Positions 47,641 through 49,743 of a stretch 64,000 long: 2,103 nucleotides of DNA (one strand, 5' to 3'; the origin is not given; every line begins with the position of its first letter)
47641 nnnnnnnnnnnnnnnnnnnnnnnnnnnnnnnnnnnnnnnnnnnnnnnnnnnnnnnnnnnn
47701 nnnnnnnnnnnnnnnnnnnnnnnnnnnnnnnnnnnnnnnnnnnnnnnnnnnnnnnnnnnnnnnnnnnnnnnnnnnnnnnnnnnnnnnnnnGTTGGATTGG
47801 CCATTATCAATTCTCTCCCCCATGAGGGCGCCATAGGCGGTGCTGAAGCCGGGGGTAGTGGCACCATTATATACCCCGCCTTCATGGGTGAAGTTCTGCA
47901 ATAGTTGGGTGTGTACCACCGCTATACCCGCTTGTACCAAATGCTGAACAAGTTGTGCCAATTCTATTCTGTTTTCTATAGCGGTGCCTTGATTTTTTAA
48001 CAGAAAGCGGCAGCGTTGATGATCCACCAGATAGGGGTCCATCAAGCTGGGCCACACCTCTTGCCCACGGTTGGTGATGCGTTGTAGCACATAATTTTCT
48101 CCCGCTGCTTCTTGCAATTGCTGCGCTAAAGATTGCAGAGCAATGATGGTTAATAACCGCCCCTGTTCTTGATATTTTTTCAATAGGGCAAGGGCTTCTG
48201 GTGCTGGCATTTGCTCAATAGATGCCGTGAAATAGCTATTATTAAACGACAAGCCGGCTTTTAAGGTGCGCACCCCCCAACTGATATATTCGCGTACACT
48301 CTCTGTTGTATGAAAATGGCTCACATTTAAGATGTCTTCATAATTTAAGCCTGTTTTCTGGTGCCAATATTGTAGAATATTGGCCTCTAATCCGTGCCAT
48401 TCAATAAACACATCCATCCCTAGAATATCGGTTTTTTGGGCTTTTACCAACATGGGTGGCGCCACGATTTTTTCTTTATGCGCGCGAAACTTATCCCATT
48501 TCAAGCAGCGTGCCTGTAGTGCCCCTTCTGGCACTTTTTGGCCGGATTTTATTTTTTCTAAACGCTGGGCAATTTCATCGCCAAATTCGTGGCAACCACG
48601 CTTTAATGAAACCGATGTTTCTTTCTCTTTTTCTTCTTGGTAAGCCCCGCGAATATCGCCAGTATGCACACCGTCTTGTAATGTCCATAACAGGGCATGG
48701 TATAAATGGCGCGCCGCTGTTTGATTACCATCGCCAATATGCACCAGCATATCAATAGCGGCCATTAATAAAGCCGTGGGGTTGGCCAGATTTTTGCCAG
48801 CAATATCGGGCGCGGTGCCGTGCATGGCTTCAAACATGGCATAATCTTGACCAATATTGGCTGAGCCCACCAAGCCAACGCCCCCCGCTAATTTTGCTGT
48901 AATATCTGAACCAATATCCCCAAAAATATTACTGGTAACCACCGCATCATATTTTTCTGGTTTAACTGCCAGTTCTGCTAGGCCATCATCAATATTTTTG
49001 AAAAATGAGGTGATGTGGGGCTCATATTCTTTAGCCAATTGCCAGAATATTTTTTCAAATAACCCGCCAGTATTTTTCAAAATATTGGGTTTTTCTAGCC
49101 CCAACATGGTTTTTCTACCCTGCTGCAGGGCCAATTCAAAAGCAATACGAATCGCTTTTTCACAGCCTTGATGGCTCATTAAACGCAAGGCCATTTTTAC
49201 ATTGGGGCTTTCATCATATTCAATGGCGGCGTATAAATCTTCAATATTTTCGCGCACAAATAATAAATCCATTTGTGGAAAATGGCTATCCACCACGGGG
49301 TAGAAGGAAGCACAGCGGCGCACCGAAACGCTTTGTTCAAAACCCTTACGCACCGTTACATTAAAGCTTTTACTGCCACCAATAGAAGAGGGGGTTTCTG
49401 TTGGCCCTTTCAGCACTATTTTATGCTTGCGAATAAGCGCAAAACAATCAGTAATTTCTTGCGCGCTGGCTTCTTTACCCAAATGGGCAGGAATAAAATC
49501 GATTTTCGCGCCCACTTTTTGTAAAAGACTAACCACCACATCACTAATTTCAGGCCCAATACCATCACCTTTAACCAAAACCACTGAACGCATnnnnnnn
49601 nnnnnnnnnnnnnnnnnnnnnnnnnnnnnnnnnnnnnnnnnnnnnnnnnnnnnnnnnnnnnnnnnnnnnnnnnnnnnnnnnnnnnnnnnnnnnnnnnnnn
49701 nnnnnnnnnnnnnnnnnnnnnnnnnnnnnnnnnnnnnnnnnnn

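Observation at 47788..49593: IDH/IMDH-family dehydrogenase with an unexplained 255-aa C-terminal fusion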

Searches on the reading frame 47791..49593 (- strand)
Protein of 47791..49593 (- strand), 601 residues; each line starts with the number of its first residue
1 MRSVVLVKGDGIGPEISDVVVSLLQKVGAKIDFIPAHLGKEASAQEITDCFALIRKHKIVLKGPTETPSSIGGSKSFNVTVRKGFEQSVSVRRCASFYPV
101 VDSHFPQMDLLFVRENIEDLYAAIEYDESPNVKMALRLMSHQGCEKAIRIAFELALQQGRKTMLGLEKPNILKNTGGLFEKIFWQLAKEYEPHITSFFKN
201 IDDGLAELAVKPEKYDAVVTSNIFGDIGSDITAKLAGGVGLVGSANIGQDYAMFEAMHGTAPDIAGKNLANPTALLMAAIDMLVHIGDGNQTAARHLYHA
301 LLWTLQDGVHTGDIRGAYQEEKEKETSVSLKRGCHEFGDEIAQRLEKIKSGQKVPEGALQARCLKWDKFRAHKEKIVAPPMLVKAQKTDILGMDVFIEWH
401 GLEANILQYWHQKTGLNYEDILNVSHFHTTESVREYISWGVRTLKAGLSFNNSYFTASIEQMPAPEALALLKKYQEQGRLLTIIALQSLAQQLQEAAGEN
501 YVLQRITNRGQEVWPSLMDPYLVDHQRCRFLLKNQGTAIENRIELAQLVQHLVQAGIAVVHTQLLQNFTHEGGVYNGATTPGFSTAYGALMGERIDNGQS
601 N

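Call 5: search_protein_families(library=pfam, proteins=[window:47791-49593:-], max_evalue=1)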
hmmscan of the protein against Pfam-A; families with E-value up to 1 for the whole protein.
window:47791-49593:- (601 aa): 3 families
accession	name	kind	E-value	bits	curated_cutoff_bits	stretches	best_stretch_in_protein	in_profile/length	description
PF00180.25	Iso_dh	-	5.1e-65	220.4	27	1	4-322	2-337/348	Isocitrate/isopropylmalate dehydrogenase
PF18324.6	Isocitrate_DH_C_bact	-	1.1e-17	64.6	25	1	487-572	18-102/110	Bacterial isocitrate dehydrogenase, C-terminal domain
PF04166.17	PdxA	-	0.12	12.1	27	1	247-278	251-282/286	Pyridoxal phosphate biosynthetic protein PdxA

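Call 6: search_protein_families(library=ncbifam, proteins=[window:47791-49593:-], max_evalue=1)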
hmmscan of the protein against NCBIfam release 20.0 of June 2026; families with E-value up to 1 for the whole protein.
window:47791-49593:- (601 aa): 21 families
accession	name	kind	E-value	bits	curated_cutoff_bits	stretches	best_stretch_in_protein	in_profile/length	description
NF006673.0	PRK09222.1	equivalog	3.4e-129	432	509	2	3-408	6-393/482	NADP-dependent isocitrate dehydrogenase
TIGR02924.1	ICDH_alpha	equivalog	2.9e-115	386.1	561.35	2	5-403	4-384/473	isocitrate dehydrogenase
NF006529.0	PRK08997.1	equivalog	1e-72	244.9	510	1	2-316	4-320/335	isocitrate dehydrogenase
TIGR02088.1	LEU3_arch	subfamily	1.3e-68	231.7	409.8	1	4-319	1-315/324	isopropylmalate/isohomocitrate dehydrogenases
TIGR00175.1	mito_nad_idh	equivalog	8.1e-67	225.7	432.4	1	3-318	5-321/334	isocitrate dehydrogenase (NAD(+))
NF040626.1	AksF2_Meth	equivalog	2.5e-63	214.3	540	1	1-318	1-317/333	homoisocitrate dehydrogenase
NF040619.1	AksF_Meth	equivalog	2.8e-56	191.1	500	1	2-319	2-335/343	homoisocitrate dehydrogenase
NF002898.0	PRK03437.1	equivalog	3.5e-46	158.1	393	1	4-305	7-323/347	3-isopropylmalate dehydrogenase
NF006048.0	PRK08194.1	equivalog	2.1e-43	148.7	501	1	79-321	93-339/352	tartrate dehydrogenase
TIGR02089.1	TTC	equivalog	3e-42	144.8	470.4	1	6-320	8-341/352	tartrate dehydrogenase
NF040855.1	iso_homocit_dh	equivalog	1.9e-41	142.5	680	1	1-316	1-304/345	isocitrate--homoisocitrate dehydrogenase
TIGR00183.1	prok_nadp_idh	equivalog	1e-40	139.9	567.3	2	136-344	198-415/417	isocitrate dehydrogenase (NADP(+))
NF005036.0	PRK06451.1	equivalog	5e-40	137.5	484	3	202-314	276-386/412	NADP-dependent isocitrate dehydrogenase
NF005425.0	PRK07006.1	equivalog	1.3e-37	129.6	490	2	135-341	197-412/416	NADP-dependent isocitrate dehydrogenase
TIGR00169.1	leuB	equivalog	2.3e-35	122.2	353.2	2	106-320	123-338/349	3-isopropylmalate dehydrogenase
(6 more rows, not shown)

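Call 7: search_solved_structures(query=window:47791-49593:-, max_evalue=0.01, show_alignments=2)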
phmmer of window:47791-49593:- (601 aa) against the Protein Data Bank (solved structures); distinct sequences matched with E-value up to 0.01: 109 (the best 60 are shown).
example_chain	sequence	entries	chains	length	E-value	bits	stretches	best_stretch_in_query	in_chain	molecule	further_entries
2d1c_A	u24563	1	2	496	4.5e-74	253.2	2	4-323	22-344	Isocitrate dehydrogenase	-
6lky_A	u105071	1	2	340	1.4e-60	208.7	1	1-309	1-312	Putative isocitrate dehydrogenase, NAD-dependent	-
6ltf_A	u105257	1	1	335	4.8e-58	200.3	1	3-306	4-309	Isocitrate dehydrogenase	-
6m3s_A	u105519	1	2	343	5.2e-58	200.1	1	3-306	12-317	Isocitrate dehydrogenase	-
3blv_B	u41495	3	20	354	7.9e-50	173.1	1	4-318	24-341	Isocitrate dehydrogenase [NAD] subunit 2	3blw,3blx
3blv_A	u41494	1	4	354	2.8e-48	168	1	3-317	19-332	Isocitrate dehydrogenase [NAD] subunit 1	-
3blw_A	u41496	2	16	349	2.8e-48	168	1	3-317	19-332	Isocitrate dehydrogenase [NAD] subunit 1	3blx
5gre_B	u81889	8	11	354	9.5e-48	166.3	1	3-317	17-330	Isocitrate dehydrogenase [NAD] subunit gamma, mitochondrial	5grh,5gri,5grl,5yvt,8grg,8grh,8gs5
6l57_B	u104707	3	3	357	9.8e-48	166.2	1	3-317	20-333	Isocitrate dehydrogenase [NAD] subunit gamma, mitochondrial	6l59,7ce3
5grf_B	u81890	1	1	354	2.5e-47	164.9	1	3-317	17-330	Isocitrate dehydrogenase [NAD] subunit gamma, mitochondrial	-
5gre_A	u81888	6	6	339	1.7e-45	158.8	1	2-314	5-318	Isocitrate dehydrogenase [NAD] subunit alpha, mitochondrial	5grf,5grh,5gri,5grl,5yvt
6kde_A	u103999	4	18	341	1.7e-45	158.8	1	2-314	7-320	Isocitrate dehydrogenase [NAD] subunit alpha, mitochondrial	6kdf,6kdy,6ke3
6l57_A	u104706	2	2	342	1.8e-45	158.8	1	2-314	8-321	Isocitrate dehydrogenase [NAD] subunit alpha, mitochondrial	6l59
7ce3_A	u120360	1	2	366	2.2e-45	158.4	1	2-314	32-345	Isocitrate dehydrogenase [NAD] subunit alpha, mitochondrial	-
8grb_B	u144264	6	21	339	2.3e-45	158.4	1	2-314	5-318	Isocitrate dehydrogenase [NAD] subunit alpha, mitochondrial | Human IDH3 alpha subunit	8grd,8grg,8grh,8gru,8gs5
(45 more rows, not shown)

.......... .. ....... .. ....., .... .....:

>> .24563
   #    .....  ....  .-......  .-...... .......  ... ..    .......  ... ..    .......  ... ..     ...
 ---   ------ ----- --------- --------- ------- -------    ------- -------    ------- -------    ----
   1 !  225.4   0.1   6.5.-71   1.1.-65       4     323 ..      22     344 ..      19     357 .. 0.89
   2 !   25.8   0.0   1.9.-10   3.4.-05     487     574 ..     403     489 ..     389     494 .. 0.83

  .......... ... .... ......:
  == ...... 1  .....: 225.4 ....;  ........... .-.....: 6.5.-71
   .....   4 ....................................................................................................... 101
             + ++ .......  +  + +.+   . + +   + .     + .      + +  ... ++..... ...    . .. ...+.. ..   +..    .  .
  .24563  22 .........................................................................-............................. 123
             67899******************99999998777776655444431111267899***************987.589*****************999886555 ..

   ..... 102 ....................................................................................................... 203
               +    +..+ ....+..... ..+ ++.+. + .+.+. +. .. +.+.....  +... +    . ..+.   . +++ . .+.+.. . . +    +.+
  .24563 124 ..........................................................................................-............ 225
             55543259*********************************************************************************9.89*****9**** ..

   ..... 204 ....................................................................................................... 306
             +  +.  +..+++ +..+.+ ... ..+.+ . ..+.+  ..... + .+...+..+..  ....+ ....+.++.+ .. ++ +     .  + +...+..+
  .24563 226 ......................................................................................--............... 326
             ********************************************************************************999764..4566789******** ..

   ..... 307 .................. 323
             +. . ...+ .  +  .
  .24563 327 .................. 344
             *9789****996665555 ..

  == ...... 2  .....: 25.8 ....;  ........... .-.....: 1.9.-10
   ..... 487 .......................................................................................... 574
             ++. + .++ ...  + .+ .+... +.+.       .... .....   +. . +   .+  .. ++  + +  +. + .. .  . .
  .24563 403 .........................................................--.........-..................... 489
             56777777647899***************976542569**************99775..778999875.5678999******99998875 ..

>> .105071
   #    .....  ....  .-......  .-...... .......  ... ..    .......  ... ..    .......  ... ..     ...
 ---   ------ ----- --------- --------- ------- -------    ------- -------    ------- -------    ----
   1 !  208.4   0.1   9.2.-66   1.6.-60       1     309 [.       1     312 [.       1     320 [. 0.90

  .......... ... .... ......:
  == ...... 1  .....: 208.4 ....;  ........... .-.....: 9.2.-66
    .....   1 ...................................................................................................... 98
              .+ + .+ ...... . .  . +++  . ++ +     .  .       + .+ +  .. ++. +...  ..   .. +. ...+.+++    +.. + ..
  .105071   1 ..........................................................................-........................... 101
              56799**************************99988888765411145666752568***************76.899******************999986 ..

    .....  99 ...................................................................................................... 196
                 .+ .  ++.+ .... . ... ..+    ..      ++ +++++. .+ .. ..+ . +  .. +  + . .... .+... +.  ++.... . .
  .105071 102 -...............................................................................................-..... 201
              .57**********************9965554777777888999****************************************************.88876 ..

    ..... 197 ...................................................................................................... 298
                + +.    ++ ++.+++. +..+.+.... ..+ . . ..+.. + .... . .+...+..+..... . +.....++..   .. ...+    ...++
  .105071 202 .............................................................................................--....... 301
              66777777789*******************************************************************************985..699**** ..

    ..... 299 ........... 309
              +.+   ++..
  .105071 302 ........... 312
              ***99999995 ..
